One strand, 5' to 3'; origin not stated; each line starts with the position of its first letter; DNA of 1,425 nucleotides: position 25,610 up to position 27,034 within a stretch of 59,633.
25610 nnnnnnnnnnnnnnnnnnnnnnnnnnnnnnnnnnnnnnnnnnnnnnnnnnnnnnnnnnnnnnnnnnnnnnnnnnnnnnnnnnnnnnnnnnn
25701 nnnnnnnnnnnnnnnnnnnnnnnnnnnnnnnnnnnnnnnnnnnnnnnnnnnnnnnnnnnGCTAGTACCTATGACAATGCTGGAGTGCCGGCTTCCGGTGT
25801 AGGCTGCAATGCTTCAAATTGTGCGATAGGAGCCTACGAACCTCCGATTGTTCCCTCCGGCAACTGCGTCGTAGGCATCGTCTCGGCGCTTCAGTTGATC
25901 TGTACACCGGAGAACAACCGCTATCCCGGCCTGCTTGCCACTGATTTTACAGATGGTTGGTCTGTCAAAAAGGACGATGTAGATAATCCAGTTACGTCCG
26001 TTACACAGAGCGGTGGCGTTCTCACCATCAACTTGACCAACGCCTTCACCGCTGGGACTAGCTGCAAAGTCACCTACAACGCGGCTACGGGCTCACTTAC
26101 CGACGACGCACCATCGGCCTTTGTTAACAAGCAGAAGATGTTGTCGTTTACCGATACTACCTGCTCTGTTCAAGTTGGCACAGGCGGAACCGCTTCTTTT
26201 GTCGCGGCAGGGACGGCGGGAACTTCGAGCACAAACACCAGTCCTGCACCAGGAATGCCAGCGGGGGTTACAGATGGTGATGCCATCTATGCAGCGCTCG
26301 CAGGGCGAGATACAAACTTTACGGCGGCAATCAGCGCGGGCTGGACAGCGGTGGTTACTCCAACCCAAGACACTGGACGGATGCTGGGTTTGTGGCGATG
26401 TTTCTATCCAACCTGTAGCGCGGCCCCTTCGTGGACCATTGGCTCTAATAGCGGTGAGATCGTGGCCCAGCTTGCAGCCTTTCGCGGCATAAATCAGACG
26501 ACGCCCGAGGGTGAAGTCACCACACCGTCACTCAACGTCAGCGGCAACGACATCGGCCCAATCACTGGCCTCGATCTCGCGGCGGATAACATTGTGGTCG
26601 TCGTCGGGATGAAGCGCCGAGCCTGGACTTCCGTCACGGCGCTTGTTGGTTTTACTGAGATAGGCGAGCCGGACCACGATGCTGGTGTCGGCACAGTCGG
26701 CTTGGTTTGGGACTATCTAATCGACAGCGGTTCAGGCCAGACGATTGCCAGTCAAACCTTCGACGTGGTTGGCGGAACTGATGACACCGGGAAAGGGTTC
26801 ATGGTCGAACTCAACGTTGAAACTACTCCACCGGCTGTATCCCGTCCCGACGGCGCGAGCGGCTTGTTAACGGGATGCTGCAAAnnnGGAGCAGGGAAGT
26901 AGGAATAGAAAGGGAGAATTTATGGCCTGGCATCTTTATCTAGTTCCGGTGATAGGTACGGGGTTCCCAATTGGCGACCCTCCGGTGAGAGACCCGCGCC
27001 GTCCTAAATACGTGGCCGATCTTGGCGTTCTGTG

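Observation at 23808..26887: Two ATGA-coupled proteins with cleavable Sec signal peptides in the tail region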

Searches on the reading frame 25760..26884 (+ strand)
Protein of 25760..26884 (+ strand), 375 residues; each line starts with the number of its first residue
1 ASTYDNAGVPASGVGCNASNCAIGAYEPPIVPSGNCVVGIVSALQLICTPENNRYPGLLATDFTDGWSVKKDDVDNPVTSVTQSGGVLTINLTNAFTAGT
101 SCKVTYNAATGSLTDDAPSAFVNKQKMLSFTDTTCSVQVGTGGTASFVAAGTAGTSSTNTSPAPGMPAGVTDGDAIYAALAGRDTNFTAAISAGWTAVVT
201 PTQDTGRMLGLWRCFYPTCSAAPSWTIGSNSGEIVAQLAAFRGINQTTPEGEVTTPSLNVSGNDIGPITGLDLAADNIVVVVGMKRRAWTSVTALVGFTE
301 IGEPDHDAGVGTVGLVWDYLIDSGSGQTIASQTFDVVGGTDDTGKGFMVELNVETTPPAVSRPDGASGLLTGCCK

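Call 25: find_homologous_proteins(query=window:25760-26884:+, max_evalue=0.001)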
Query window:25760-26884:+ (375 aa): 6 proteins with E <= 0.001 among 8000 candidates.
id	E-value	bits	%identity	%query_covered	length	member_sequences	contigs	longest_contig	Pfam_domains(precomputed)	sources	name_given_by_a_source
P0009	1.7e-37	148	48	56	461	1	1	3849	-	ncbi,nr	ncbi:MAG: hypothetical protein L0210_09565 [Rhodospirillales bacterium]|nr:hypothetical protein [Rho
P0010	3.1e-30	124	37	56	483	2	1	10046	-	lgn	-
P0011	3.4e-28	117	36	56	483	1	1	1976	-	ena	-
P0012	1.1e-24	106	39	55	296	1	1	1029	-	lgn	-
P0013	1.3e-19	89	34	60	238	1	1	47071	-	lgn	-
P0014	8.5e-18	83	36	55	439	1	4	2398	-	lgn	-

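Call 65: find_encoding_contigs(protein=P0013, flank=10000, max_places=2)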
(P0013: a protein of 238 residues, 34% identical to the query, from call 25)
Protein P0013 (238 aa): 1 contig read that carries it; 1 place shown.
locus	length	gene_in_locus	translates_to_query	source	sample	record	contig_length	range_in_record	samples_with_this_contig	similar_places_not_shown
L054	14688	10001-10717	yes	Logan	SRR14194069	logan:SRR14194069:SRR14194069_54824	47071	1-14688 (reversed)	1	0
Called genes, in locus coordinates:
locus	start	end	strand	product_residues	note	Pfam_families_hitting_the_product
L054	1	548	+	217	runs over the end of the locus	-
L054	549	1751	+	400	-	-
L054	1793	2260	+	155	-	-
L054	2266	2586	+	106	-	-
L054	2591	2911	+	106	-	-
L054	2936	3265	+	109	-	-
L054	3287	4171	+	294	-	-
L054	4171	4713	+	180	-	-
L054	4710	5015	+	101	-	-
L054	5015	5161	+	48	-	-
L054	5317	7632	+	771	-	-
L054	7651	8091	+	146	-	-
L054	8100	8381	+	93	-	-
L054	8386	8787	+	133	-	-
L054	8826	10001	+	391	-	-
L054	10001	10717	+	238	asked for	-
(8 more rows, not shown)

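Call 66: find_encoding_contigs(protein=P0010, flank=10000, max_places=2)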
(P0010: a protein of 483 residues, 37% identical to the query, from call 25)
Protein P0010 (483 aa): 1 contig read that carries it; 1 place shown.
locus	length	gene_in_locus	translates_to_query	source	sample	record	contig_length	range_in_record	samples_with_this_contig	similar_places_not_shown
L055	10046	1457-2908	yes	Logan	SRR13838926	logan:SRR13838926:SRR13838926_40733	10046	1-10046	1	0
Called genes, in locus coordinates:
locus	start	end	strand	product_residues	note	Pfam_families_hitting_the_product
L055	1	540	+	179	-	?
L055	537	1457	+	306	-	-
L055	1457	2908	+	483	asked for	-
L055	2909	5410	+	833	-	-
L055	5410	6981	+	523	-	-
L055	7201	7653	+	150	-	-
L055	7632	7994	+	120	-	-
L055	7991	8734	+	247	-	PF01510:Amidase_2 (weak)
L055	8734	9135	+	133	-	-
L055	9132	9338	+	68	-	-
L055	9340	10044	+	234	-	PF00112:Peptidase_C1 (faint)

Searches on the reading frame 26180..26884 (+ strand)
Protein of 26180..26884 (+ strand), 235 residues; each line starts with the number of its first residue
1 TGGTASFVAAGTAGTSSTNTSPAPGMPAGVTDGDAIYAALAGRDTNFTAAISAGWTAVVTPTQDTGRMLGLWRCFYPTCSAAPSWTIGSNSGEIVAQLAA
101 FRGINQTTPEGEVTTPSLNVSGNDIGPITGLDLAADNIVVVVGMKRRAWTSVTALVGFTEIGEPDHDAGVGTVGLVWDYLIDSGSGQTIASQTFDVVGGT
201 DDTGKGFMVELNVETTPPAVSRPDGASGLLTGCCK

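Call 61: search_dna_similar(query=window:26180-26884:+, collection=phages, mode=protein, max_evalue=0.01, max_rows=25)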
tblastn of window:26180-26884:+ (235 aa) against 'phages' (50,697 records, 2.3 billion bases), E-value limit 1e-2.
No match.

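Call 63: search_protein_families(library=phrogs, alignment_id=A5, max_evalue=0.001)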
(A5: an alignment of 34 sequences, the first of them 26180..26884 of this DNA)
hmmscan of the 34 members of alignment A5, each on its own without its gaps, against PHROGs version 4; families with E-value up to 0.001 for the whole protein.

A. member 1, window:26180-26884:+ (235 aa): 0 families

B. families by the number of members that match (of 34 scanned): 3 families
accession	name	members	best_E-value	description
phrog_13352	-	1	3.3e-19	minor tail protein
phrog_30105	-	1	1e-06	-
phrog_3329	-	1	0.00058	-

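Call 64: search_protein_families(library=pfam, alignment_id=A5, max_evalue=0.001)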
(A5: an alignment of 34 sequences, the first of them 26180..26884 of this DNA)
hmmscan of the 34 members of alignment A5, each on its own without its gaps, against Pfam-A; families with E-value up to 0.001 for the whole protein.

A. member 1, window:26180-26884:+ (235 aa): 0 families

B. families by the number of members that match (of 34 scanned): 0 families

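Call 67: search_solved_structures(query=A5, max_evalue=1)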
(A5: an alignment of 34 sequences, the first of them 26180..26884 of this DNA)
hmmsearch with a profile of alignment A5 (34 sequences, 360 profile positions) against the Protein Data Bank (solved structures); distinct sequences matched with E-value up to 1: 4.
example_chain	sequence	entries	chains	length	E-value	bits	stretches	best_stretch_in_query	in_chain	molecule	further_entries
8cp6_C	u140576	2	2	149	0.09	15.2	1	120-240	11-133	Toxin protein Tse5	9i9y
3awd_A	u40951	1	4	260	0.15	14.4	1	198-309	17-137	Putative polyol dehydrogenase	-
3pxx_A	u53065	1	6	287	0.62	12.4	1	187-296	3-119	Carveol dehydrogenase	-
5itv_A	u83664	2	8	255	0.64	12.4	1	191-272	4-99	Dihydroanticapsin 7-dehydrogenase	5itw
